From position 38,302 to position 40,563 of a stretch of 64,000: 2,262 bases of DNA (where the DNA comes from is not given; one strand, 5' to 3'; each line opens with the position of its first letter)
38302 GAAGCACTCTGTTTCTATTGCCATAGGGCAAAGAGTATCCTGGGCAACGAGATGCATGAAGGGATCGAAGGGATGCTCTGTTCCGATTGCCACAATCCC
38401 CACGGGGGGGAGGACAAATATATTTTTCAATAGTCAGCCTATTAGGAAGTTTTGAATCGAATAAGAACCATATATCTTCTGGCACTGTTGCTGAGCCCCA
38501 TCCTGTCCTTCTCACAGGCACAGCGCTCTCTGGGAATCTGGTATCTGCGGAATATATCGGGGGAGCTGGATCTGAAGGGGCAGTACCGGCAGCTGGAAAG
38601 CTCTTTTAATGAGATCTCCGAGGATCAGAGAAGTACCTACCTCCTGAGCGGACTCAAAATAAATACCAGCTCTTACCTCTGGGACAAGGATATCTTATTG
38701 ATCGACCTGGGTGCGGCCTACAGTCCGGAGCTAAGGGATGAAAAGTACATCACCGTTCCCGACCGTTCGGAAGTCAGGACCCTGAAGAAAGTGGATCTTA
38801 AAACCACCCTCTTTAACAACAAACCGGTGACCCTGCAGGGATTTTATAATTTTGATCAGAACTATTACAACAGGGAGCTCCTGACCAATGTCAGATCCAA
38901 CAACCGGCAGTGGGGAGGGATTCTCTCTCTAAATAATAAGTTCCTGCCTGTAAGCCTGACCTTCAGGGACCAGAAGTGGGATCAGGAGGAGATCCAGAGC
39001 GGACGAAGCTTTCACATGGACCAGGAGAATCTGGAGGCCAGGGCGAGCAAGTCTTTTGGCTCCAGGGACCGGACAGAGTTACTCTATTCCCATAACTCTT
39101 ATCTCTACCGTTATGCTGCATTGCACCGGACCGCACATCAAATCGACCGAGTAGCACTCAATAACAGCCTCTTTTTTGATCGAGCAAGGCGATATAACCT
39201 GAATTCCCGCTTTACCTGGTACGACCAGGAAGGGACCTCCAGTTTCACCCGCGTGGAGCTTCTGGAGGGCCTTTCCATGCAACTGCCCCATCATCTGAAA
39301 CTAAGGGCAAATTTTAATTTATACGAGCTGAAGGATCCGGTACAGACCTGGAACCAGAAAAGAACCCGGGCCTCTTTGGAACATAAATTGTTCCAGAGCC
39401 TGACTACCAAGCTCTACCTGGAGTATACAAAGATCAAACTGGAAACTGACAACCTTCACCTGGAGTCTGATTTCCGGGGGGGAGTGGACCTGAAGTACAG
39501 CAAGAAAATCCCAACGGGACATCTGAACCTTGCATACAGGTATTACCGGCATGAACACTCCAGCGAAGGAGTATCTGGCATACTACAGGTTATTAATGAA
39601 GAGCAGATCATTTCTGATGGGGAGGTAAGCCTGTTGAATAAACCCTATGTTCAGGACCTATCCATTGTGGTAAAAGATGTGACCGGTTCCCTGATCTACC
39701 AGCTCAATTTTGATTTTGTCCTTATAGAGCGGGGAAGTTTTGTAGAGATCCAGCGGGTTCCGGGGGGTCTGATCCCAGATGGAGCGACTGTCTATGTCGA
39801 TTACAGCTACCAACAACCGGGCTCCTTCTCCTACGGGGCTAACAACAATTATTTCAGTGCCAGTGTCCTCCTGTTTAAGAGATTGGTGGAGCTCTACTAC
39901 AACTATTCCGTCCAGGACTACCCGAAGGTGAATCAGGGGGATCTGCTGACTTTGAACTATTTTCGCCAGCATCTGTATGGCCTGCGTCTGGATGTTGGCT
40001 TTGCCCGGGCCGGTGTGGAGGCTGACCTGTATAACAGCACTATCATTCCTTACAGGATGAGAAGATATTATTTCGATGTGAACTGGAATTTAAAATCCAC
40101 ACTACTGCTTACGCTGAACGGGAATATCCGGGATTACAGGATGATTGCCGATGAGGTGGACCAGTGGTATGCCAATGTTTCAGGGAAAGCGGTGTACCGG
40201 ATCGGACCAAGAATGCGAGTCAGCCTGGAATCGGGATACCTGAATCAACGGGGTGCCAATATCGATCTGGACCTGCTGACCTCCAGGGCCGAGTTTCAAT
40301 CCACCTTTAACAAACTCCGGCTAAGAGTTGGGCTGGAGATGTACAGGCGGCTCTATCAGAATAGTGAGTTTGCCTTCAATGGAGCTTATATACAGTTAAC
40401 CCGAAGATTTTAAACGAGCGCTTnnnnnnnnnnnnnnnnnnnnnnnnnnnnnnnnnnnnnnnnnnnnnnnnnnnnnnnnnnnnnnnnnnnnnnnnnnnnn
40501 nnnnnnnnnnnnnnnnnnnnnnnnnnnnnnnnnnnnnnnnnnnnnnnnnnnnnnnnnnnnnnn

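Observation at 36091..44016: Seven-gene multihaem cytochrome / NHL propeller / outer-membrane barrel operon: candidate porin-cytochrome electron conduit of unusual composition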

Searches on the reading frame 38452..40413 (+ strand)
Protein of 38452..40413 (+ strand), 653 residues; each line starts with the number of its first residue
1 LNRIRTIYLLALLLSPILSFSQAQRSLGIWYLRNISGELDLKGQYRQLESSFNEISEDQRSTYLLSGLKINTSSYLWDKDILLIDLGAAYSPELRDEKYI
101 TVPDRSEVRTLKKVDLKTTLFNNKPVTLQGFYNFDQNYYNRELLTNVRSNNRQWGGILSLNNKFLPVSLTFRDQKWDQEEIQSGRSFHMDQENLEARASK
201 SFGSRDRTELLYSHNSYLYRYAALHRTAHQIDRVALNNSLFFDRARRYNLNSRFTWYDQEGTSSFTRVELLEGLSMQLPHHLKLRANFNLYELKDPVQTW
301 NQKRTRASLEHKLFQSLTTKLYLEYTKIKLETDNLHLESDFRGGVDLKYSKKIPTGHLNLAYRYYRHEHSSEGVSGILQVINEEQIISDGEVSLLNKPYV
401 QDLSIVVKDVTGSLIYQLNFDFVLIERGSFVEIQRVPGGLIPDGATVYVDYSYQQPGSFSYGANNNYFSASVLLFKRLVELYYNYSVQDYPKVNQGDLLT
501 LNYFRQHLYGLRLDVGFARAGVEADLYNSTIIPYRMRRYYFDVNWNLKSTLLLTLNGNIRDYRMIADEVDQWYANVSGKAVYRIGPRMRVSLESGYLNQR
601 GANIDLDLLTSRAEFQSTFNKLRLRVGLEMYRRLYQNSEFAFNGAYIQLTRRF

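Call 4: search_protein_families(library=pfam, proteins=[window:38452-40413:+], max_evalue=0.1)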
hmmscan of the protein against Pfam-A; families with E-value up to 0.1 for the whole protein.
window:38452-40413:+ (653 aa): 0 families

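Call 5: search_protein_families(library=ncbifam, proteins=[window:38452-40413:+], max_evalue=0.1)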
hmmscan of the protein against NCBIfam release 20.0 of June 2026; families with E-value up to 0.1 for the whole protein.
window:38452-40413:+ (653 aa): 0 families

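Call 9: find_homologous_proteins(query=window:38452-40413:+)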
Query window:38452-40413:+ (653 aa): 188 proteins with E <= 0.001 among 8000 candidates; the best 120 are listed.
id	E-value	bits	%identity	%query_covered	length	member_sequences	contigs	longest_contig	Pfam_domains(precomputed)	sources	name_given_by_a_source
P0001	0.0e+0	1383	93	100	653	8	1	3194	-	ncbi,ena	-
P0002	0.0e+0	1379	93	100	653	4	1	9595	-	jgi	-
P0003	0.0e+0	1259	83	100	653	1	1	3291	-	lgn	-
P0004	0.0e+0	1258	83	100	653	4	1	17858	-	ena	-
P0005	0.0e+0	1240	83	100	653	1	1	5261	-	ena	-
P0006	0.0e+0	1237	82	100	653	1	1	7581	-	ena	-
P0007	0.0e+0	1237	83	99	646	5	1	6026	-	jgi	-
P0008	0.0e+0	1229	82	100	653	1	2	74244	-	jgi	jgi:hypothetical protein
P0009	0.0e+0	1221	80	100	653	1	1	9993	-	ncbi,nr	ncbi:MAG: hypothetical protein U9R49_10640 [Bacteroidota bacterium]|nr:hypothetical protein [Bactero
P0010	0.0e+0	1217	80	100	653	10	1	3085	-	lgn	-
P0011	0.0e+0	1210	80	100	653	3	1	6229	-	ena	-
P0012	0.0e+0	1200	79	100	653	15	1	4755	-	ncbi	-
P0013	0.0e+0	1198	80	100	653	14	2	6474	-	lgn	-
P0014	0.0e+0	1198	79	100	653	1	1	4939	-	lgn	-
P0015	0.0e+0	1198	79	100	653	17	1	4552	-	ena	-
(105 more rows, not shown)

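Call 18: find_related_loci(query=A1, collection=genome_contigs, flank=10000)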
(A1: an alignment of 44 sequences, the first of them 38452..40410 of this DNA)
Query A1 (653 aa) in genome_contigs; peptide patterns used: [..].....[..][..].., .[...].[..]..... (x = any residue, [..] = any of these).
137 stretches matched a pattern; 94 encode a relative of the query (tblastn E <= 1e-3); the best 80 are kept; 78 distinct loci.
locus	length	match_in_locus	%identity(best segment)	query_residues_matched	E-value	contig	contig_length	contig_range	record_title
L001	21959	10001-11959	97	1-653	0e+0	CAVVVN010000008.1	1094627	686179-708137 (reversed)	MAG: uncultured Bacteroidales bacterium isolate MFD03804.bin.1.21 genome assembly, contig: contig_7235, whole genome sho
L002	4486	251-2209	79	1-653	0e+0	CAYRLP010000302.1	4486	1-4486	MAG TPA_asm: uncultured Bacteroides sp. isolate binchicken_co294_125 genome assembly, contig: NODE_15440_length_4486_cov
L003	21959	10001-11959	80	1-653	0e+0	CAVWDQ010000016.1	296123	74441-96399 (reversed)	MAG: uncultured Bacteroidales bacterium isolate MFD03804.bin.2.147 genome assembly, contig: contig_28536, whole genome s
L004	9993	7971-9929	80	1-653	0e+0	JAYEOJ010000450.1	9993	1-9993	MAG: Bacteroidota bacterium isolate MAG032 MAG032_450, whole genome shotgun sequence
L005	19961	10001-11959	79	1-653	0e+0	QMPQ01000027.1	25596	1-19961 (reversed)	MAG: Bacteroidetes bacterium isolate B13_G6 B13_Guay6_scaffold_00596, whole genome shotgun sequence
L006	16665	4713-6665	77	3-653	0e+0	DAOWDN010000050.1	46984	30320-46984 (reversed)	MAG TPA_asm: Bacteroidia bacterium isolate CSMAG_1914 CSMAG_1914_k141_60904_length_46984_cov_17.1179, whole genome shotg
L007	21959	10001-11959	75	1-653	0e+0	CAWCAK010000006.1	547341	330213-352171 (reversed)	MAG: uncultured Bacteroidetes bacterium isolate MFD03804.bin.2.1 genome assembly, contig: contig_33564, whole genome sho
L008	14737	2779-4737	74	1-653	0e+0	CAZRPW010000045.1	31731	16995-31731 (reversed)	MAG TPA_asm: uncultured Bacteroides sp. isolate binchicken_co42_498 genome assembly, contig: NODE_1363_length_31731_cov_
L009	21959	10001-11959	72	1-653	0e+0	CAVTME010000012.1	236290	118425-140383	MAG: uncultured Bacteroidetes bacterium isolate MFD03804.bin.2.22 genome assembly, contig: contig_51755, whole genome sh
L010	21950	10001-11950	73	4-653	0e+0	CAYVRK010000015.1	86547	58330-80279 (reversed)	MAG TPA_asm: uncultured Bacteroides sp. isolate binchicken_co151_283 genome assembly, contig: NODE_263_length_86547_cov_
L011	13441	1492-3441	72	4-653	0e+0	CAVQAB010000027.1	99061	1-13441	MAG: uncultured Bacteroidales bacterium isolate MFD03551.bin.2.26 genome assembly, contig: contig_80080, whole genome sh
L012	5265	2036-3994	75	1-653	0e+0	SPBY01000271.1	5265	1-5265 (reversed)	MAG: Bacteroidia bacterium isolate das_tool.concoct.150 k141_1144483, whole genome shotgun sequence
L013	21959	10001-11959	69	1-653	0e+0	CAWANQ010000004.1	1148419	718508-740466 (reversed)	MAG: uncultured Bacteroidetes bacterium isolate MFD03804.bin.1.203 genome assembly, contig: contig_15584, whole genome s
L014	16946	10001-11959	65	1-653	0e+0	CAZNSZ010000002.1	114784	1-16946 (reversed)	MAG TPA_asm: uncultured Bacteroides sp. isolate binchicken_co176_102 genome assembly, contig: NODE_14_length_114784_cov_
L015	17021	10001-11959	70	1-653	0e+0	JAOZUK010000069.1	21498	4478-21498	MAG: Bacteroidales bacterium isolate GMC8.maxbin2.069_sub GMC8_1547_length_21498_cov_28.340064, whole genome shotgun seq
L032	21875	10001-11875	42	28-653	2e-166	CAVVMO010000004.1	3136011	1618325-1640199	MAG: uncultured Bacteroidales bacterium isolate MFD04716.bin.1.418 genome assembly, contig: contig_4261, whole genome sh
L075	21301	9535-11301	31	62-653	9e-80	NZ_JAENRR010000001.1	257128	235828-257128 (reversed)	Carboxylicivirga marina strain N1Y132 NODE_1_length_257128_cov_121.150495, whole genome shotgun sequence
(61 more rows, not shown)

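Call 25: predict_structure(alignment_id=A1)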
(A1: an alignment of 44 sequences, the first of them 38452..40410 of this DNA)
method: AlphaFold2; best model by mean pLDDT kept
length: 653 residues; sequences in the alignment: 44
mean_pLDDT: 87.4   pTM: 0.66
mean pLDDT of the five models: 87.4, 85.0, 84.3, 83.7, 79.9
residues with pLDDT >= 90: 367; 70-90: 222; 50-70: 56; < 50: 8
segments of 3 or more residues with pLDDT < 50: 18-23
pLDDT, mean of each block of 10 residues (from residue 1): 67 52 63 91 93 83 92 86 90 79 65 89 78 78 66 92 85 91 85 92 79 95 86 95 89 96 93 95 96 89 96 92 93 78 97 94 96 76 87 84 89 86 82 86 89 80 96 93 97 78 95 93 95 93 86 95 79 95 93 96 88 95 96 91 96 91
secondary structure, 60 per line:
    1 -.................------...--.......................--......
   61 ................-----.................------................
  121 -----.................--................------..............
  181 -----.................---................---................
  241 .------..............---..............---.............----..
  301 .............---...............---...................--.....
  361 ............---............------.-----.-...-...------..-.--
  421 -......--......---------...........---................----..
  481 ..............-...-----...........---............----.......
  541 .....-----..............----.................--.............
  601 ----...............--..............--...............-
elements in order: H2-18 E25-27 E30-52 E55-76 E82-98 E105-120 E126-142 E145-160 E167-180 E186-202 E206-221 E225-241 E248-261 E265-278 E282-294 E299-313 E317-331 E335-353 E356-372 E376-387 E406-408 E422-427 E430-435 E445-455 E459-474 E479-494 E504-514 E518-529 E534-545 E551-564 E569-585 E588-600 E605-619 E622-635 E638-652

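Call 26: search_protein_representatives(alignment_id=A1)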
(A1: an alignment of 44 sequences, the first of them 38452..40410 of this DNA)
Query: 44 sequences, 653 profile positions. Proteins with E-value up to 0.001 (for the whole library): 1784; up to 1e-10: 1279; up to 1e-30: 346. The best 150 are listed.
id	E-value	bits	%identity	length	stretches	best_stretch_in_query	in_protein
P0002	0.0e+00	1156.6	-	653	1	1-653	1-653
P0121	2.8e-250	848.8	-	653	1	3-653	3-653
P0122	1.1e-231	787.4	-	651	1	4-653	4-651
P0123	3.9e-216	736.0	-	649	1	4-653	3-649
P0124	1.0e-214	731.3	-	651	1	5-653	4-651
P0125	1.2e-214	731.1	-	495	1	157-653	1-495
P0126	7.9e-212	721.8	-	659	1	20-653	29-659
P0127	1.3e-205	701.2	-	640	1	15-653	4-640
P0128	5.5e-203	692.5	-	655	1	9-653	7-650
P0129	7.2e-200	682.2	-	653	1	9-653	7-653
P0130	7.7e-198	675.5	-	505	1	6-491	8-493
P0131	1.7e-197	674.4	-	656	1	4-653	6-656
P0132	4.7e-191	653.1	-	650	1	5-653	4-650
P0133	6.8e-191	652.6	-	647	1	7-653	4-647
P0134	9.3e-191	652.1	-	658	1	10-653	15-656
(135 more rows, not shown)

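Call 30: search_solved_structures(query=A1, max_evalue=1)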
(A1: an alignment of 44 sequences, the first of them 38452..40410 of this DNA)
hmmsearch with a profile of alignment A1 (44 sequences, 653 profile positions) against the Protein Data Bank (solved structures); distinct sequences matched with E-value up to 1: 0.

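Call 81: fold_search(model_id=the predicted structure, library=pdb)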
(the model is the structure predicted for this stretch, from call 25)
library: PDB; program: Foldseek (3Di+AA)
matches with E <= 10: 787; with E <= 0.001: 238
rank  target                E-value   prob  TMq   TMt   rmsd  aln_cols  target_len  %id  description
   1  2hdf                  6.5e-09  1.00  0.35  0.38  11.9       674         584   10  Crystal structure of the Colicin I receptor Cir from E.coli (released 2007-05-08)
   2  2hdi_A                8.1e-08  1.00  0.33  0.35  12.9       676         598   10  Crystal structure of the Colicin I receptor Cir from E.coli in complex with receptor binding domain of Colicin Ia. (released 2007-05-08)
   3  6r2q_B                1.6e-07  1.00  0.39  0.40  15.5       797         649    8  Structure of the Mtr complex (released 2020-04-22)
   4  4q35_A                2.6e-07  1.00  0.30  0.27  22.1       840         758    8  Structure of a membrane protein (released 2014-06-25)
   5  4rvw                  4.0e-07  1.00  0.32  0.33  12.7       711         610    9  Structure of the bacterial Zn-transporter ZnuD from Neisseria meningitidis (soaked with 20 micromolar Zinc) (released 2015-08-19)
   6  8h1s_C                4.4e-07  1.00  0.28  0.24  22.9       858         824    8  Crystal structure of apo-LptDE complex (released 2023-10-11)
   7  9nn6_A                5.6e-07  1.00  0.32  0.33  15.9       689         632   10  E. coli Cir in Complex with the RBD of Microcin V (released 2025-09-24)
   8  4rdt_A                5.8e-07  1.00  0.33  0.33  11.1       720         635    8  Structure of the bacterial Zn-transporter ZnuD from Neisseria meningitidis (flexible conformation bound to a zinc ion) (released 2015-08-19)
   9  9fy9_D                6.4e-07  1.00  0.28  0.28  19.6       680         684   10  Cryo-EM structure of the type 1 chaperone-usher pilus FimD-tip complex (FimDHGFC) - Conformer 1 (released 2025-06-04)
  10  5ixm_G                9.7e-07  1.00  0.32  0.36  14.5       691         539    7  The LPS Transporter LptDE from Yersinia pestis, core complex (released 2016-05-18)
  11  4rhb_C                9.7e-07  1.00  0.31  0.35  15.2       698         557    8  Crystal structure of the lipopolysaccharide assembly complex LptD-LptE from the Escherichia coli outer membrane (released 2015-08-26)
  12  4rhb_A                1.1e-06  1.00  0.30  0.34  15.1       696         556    8  Crystal structure of the lipopolysaccharide assembly complex LptD-LptE from the Escherichia coli outer membrane (released 2015-08-26)
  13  9bog_D                1.2e-06  1.00  0.30  0.25  21.0       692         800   10  Structural basis for adhesin secretion by the outer-membrane usher in type 1 pili (released 2024-10-09)
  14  3ohn_A                1.3e-06  1.00  0.24  0.30  17.8       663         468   11  Crystal structure of the FimD translocation domain (released 2011-06-01)
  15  4rdt_B                1.6e-06  1.00  0.33  0.34  11.2       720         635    8  Structure of the bacterial Zn-transporter ZnuD from Neisseria meningitidis (flexible conformation bound to a zinc ion) (released 2015-08-19)
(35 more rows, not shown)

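Call 85: search_protein_families(library=pfam, proteins=[L032:4170-5651:+, L032:5687-7060:+, L075:3860-5350:+, L075:5365-6756:+], max_evalue=0.00001)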
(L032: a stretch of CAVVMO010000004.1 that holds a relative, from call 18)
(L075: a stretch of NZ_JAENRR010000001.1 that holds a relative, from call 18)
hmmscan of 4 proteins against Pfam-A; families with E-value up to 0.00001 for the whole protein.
L032:4170-5651:+ (493 aa): 3 families
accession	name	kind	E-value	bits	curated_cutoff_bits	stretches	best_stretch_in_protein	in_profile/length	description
PF02518.31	HATPase_c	-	1.3e-26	93.6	26.4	1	387-492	2-109/111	Histidine kinase-, DNA gyrase B-, and HSP90-like ATPase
PF00512.31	HisKA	-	1.5e-13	51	26.9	1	281-341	3-63/66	His Kinase A (phospho-acceptor) domain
PF00672.30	HAMP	-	3.6e-07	30.8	25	1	209-255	4-50/53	HAMP domain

L032:5687-7060:+ (457 aa): 8 families
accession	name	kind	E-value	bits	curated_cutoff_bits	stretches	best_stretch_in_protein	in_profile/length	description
PF00158.32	Sigma54_activat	-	3.7e-67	225.7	20.2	1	144-311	1-167/168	Sigma-54 interaction domain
PF00072.30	Response_reg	-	2.7e-28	98.8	30.2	1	6-113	1-108/111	Response regulator receiver domain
PF25601.1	AAA_lid_14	-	5.5e-28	97.1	27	1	317-396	1-80/87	AAA+ ATPase lid domain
PF14532.12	Sigma54_activ_2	-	6.9e-19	68.9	25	1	145-316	1-138/138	Sigma-54 interaction domain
PF02954.25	HTH_8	-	2.9e-13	49.7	22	1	415-454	2-41/42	Bacterial regulatory protein, Fis family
PF07728.20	AAA_5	-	7.1e-10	39.5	22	1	169-288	2-124/139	AAA domain (dynein-related subfamily)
PF07724.20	AAA_2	-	1.8e-06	28.5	27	1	166-298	3-136/166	AAA domain (Cdc48 subfamily)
PF00004.35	AAA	-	2e-06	28.7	21.2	0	169-290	1-111/131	ATPase family associated with various cellular activities (AAA)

L075:3860-5350:+ (496 aa): 3 families
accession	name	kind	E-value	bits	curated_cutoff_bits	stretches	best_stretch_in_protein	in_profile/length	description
PF02518.31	HATPase_c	-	6.3e-22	78.5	26.4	1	385-489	2-108/111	Histidine kinase-, DNA gyrase B-, and HSP90-like ATPase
PF00512.31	HisKA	-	2.4e-11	44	26.9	1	277-339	2-63/66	His Kinase A (phospho-acceptor) domain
PF00672.30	HAMP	-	4.3e-07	30.6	25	1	224-254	22-52/53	HAMP domain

L075:5365-6756:+ (463 aa): 8 families
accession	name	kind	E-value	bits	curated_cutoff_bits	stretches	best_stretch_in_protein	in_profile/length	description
PF00158.32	Sigma54_activat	-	2.3e-67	226.3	20.2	1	144-310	1-166/168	Sigma-54 interaction domain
PF00072.30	Response_reg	-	5.7e-27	94.5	30.2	1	6-114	1-109/111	Response regulator receiver domain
PF25601.1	AAA_lid_14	-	3.1e-26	91.4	27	1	317-395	1-79/87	AAA+ ATPase lid domain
PF14532.12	Sigma54_activ_2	-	4.9e-19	69.4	25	1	147-316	3-138/138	Sigma-54 interaction domain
PF02954.25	HTH_8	-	7.4e-11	42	22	1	421-461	2-42/42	Bacterial regulatory protein, Fis family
PF07728.20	AAA_5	-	1.3e-10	41.8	22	1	169-289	2-125/139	AAA domain (dynein-related subfamily)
PF07724.20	AAA_2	-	9.2e-09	36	27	1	167-297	4-135/166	AAA domain (Cdc48 subfamily)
PF00004.35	AAA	-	1.5e-06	29.2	21.2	1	169-290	1-111/131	ATPase family associated with various cellular activities (AAA)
